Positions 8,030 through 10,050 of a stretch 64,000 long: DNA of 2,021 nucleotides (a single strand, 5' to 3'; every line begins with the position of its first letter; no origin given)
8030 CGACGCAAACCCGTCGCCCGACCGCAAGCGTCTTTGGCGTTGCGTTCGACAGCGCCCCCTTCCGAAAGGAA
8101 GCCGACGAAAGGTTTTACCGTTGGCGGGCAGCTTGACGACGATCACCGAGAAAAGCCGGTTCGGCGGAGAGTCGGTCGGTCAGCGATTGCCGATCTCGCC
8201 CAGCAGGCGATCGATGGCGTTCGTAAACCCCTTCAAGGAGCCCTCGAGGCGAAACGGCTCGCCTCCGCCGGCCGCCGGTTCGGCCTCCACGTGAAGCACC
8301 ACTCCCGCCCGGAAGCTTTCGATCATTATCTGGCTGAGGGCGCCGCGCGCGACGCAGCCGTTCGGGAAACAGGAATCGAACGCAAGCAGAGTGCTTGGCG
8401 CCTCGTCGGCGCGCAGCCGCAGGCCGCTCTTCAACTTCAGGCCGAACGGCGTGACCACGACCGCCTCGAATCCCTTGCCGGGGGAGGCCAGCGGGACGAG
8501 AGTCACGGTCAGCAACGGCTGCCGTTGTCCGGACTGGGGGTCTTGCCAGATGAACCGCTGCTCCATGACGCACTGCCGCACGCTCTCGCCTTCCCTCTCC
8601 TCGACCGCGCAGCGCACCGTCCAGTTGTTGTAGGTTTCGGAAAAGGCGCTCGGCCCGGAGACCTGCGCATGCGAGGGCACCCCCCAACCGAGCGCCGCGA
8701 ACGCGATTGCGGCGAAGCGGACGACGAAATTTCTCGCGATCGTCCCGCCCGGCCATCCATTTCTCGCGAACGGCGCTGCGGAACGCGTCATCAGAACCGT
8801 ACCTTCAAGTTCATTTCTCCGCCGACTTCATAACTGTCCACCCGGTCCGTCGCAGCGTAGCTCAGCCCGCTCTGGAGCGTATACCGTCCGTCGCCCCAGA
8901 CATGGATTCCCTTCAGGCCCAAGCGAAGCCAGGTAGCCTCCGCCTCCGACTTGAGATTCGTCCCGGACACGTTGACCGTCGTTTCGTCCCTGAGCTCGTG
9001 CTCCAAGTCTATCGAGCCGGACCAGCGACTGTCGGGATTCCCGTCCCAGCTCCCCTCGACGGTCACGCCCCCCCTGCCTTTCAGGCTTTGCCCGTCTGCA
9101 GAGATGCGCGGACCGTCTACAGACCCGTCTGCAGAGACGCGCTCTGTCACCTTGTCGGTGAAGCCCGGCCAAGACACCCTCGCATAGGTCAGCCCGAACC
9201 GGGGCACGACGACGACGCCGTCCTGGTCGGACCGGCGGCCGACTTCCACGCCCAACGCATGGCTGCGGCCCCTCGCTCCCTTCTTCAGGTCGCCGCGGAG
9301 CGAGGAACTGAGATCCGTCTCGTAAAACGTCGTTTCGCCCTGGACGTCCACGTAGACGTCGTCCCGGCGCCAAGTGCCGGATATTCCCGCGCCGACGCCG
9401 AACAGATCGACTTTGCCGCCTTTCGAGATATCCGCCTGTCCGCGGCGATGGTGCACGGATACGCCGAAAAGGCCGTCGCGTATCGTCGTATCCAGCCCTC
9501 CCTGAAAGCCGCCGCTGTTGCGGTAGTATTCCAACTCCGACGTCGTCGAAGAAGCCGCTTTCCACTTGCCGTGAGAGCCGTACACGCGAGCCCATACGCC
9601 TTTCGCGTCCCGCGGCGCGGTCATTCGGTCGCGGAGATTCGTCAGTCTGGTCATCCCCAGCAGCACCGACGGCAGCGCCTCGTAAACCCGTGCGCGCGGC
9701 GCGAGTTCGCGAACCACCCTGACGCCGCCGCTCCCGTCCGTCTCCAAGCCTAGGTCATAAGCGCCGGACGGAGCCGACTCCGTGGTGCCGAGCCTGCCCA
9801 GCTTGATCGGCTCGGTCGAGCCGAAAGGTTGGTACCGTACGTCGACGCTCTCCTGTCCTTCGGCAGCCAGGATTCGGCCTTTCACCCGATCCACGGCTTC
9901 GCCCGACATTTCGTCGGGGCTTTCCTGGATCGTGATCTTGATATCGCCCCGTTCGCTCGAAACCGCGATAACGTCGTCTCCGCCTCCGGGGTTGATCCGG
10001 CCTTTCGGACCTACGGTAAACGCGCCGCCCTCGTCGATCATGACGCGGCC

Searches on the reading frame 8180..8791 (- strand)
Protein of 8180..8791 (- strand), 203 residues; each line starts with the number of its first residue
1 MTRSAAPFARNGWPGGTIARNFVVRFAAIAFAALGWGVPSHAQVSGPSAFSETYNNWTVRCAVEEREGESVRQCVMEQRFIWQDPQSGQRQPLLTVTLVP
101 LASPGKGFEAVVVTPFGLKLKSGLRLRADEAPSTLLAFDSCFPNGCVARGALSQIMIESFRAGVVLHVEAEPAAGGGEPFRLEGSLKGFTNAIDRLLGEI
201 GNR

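Call 17: search_protein_families(library=pfam, proteins=[window:8180-8791:-], max_evalue=0.001)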
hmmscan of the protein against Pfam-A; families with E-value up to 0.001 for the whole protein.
window:8180-8791:- (203 aa): 1 family
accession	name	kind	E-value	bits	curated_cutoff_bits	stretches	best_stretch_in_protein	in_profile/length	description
PF06776.18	IalB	-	8.1e-21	74.9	22.1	1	57-196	1-130/131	Invasion associated locus B (IalB) protein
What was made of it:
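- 8180..8791 (-): IalB-family gene whose ATG overlaps the autotransporter stop (TGATG); probably co-transcribed and so under the same switch. Pfam PF06776, E 8e-21 (call 17).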

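Call 24: find_encoding_contigs(protein=window:8180-8791:-, flank=8000, max_places=10)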
Protein window:8180-8791:- (203 aa): no gene with exactly this product is on record in the collection.

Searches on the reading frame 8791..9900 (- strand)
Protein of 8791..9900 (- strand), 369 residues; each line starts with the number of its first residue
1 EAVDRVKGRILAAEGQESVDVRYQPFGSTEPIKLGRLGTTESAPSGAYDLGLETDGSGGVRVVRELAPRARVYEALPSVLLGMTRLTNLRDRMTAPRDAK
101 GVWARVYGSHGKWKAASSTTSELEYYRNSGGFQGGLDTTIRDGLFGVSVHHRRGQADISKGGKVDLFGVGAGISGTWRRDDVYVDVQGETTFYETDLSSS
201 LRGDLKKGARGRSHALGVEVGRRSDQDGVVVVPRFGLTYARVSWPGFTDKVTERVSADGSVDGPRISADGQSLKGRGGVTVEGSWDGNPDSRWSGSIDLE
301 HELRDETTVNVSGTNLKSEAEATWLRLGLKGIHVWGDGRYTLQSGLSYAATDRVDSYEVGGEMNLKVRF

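Call 10: search_protein_families(library=pfam, proteins=[window:8791-9900:-], max_evalue=10)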
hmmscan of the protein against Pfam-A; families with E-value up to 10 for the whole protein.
window:8791-9900:- (369 aa): 0 families

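Call 43: search_solved_structures(query=A2, max_evalue=1)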
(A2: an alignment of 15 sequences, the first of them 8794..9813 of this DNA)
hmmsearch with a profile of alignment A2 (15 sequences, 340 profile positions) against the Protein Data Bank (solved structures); distinct sequences matched with E-value up to 1: 18.
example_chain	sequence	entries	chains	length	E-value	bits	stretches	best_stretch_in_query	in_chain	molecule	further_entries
3slt_A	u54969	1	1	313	1.5e-14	57.1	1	53-310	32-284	Serine protease espP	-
3slj_A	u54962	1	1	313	2.1e-14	56.7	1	53-310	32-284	Serine protease espP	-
3slo_A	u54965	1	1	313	2.1e-14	56.7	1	53-310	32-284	Serine protease espP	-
8q0g_P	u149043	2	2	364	2.6e-14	56.4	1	53-310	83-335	Serine protease EspP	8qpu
8bnz_P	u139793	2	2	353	3.1e-14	56.1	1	53-310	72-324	Serine protease EspP | EspP epsilon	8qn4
8bo2_P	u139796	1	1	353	3.1e-14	56.1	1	53-310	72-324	Serine protease EspP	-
7ye6_P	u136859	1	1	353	3.9e-14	55.8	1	53-310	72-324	Serine protease EspP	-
8spr_F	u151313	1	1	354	6.6e-14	55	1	53-310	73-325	Serine protease EspP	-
7ye4_P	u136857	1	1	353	9e-14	54.6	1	53-310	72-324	Serine protease EspP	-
8qp5_P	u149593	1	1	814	1.3e-13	54.1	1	53-310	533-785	Chaperone SurA,Serine protease EspP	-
7rj5_G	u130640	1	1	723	1.3e-13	54.1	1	53-310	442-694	Maltodextrin-binding protein,Autotransporter outer membrane beta-barrel domain-containing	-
7tsz_P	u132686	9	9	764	1.3e-13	54.1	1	53-310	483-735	Maltose/maltodextrin-binding periplasmic protein,Serine protease EspP chimera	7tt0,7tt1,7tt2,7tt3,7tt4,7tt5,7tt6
7ttc_P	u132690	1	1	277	3.4e-13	52.7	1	69-310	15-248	Serine protease EspP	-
2qom_A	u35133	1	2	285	3.8e-13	52.6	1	69-310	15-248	Serine protease espP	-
3aeh_A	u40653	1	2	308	5.1e-07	32.4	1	56-310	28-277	Hemoglobin-binding protease hbp autotransporter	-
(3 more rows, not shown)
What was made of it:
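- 8791..13287 (-): 1498-aa type Va autotransporter gene (signal peptide, repeat-rich passenger, C-terminal 12-stranded barrel with helix). The C-terminal profile hits EspP and Hbp (call 43).
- On Type Va (classical) autotransporter: The profile of the last 340 aa hits the EspP barrel (E 1.5e-14) and Hbp (call 43).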

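Call 52: predict_structure(alignment_id=A2)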
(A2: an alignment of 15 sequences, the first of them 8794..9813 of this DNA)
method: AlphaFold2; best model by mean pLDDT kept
length: 340 residues; sequences in the alignment: 15
mean_pLDDT: 88.2   pTM: 0.85
mean pLDDT of the five models: 88.2, 87.5, 87.4, 85.8, 84.7
residues with pLDDT >= 90: 207; 70-90: 109; 50-70: 18; < 50: 6
segments of 3 or more residues with pLDDT < 50: 234-238
pLDDT, mean of each block of 10 residues (from residue 1): 79 90 87 91 93 83 60 91 93 92 92 89 96 95 93 93 96 93 94 89 94 89 78 49 92 87 92 88 89 90 88 93 87 90
secondary structure, 60 per line:
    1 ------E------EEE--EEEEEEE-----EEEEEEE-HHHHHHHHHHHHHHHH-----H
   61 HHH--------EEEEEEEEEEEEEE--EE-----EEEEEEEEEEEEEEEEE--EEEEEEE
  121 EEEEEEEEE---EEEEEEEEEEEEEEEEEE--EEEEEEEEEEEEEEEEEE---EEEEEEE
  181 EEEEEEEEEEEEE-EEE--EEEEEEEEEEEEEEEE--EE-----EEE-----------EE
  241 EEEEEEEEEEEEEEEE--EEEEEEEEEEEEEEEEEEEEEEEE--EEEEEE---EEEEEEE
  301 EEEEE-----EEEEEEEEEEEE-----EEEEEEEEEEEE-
elements in order: E14-16 E19-25 E31-37 H39-54 H60-63 E72-85 E95-111 E114-129 E133-150 E153-170 E174-193 E195-197 E200-215 E225-227 E239-256 E259-282 E285-290 E294-305 E311-322 E328-339
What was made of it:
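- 8791..13287 (-): The AlphaFold model has pLDDT 88 (call 52).
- On Type Va (classical) autotransporter: The AlphaFold model has pLDDT 88, with helix 39-54 followed by a run of beta-strands (call 52).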

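Call 56: fold_search(model_id=the predicted structure, library=pdb)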
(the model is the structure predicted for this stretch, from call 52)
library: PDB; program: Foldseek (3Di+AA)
matches with E <= 10: 1042; with E <= 0.001: 291
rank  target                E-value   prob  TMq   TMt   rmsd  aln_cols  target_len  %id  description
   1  3kvn_X                2.2e-16  1.00  0.64  0.37   5.6       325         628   15  Crystal structure of the full-length autotransporter EstA from Pseudomonas aeruginosa (released 2010-01-26)
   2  3kvn_A                9.2e-16  1.00  0.62  0.35   7.9       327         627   15  Crystal structure of the full-length autotransporter EstA from Pseudomonas aeruginosa (released 2010-01-26)
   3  3slj                  3.6e-14  1.00  0.62  0.69   4.7       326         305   19  Pre-cleavage Structure of the Autotransporter EspP - N1023A mutant (released 2011-11-16)
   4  3slo                  4.6e-14  1.00  0.64  0.71   4.5       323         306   18  Pre-cleavage Structure of the Autotransporter EspP - N1023D mutant (released 2011-11-16)
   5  3slt                  1.8e-13  1.00  0.61  0.67   4.9       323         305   17  Pre-cleavage Structure of the Autotransporter EspP - N1023S Mutant (released 2011-11-16)
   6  4mee                  6.5e-13  1.00  0.68  0.75   4.1       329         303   13  Crystal structure of the transport unit of the autotransporter AIDA-I from Escherichia coli (released 2014-06-04)
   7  8bo2_P                1.1e-12  1.00  0.65  0.72   4.4       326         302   18  BAM-EspP complex structure with BamA-S425C/EspP-S1299C mutations in nanodisc (released 2023-04-26)
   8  1uyn                  3.0e-12  1.00  0.62  0.75   6.3       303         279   15  Translocator domain of autotransporter NalP from Neisseria meningitidis (released 2004-03-18)
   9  3qq2_A                1.2e-11  1.00  0.55  0.73   5.5       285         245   18  Crystal Structure of the Beta Domain of the Bordetella Autotransporter Brka (released 2011-04-13)
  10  1uyo                  1.5e-11  1.00  0.62  0.75   4.5       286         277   15  Translocator domain of autotransporter NalP from Neisseria meningitidis (released 2004-03-19)
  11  3aeh_A                1.6e-11  1.00  0.58  0.69   4.3       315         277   18  Integral membrane domain of autotransporter Hbp (released 2010-07-07)
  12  2qom_A                3.4e-11  1.00  0.55  0.68   5.7       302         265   18  The crystal structure of the E.coli EspP autotransporter Beta-domain. (released 2007-11-13)
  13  3qq2_B                3.6e-11  1.00  0.56  0.74   5.7       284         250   18  Crystal Structure of the Beta Domain of the Bordetella Autotransporter Brka (released 2011-04-13)
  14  9oqa                  6.0e-11  1.00  0.60  0.35   6.6       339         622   14  Cryo-EM structure of AaaA, a Pseudomonas Aeruginosa autotransporter (released 2025-08-13)
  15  2qom_B                2.5e-10  1.00  0.62  0.77   5.0       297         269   19  The crystal structure of the E.coli EspP autotransporter Beta-domain. (released 2007-11-13)
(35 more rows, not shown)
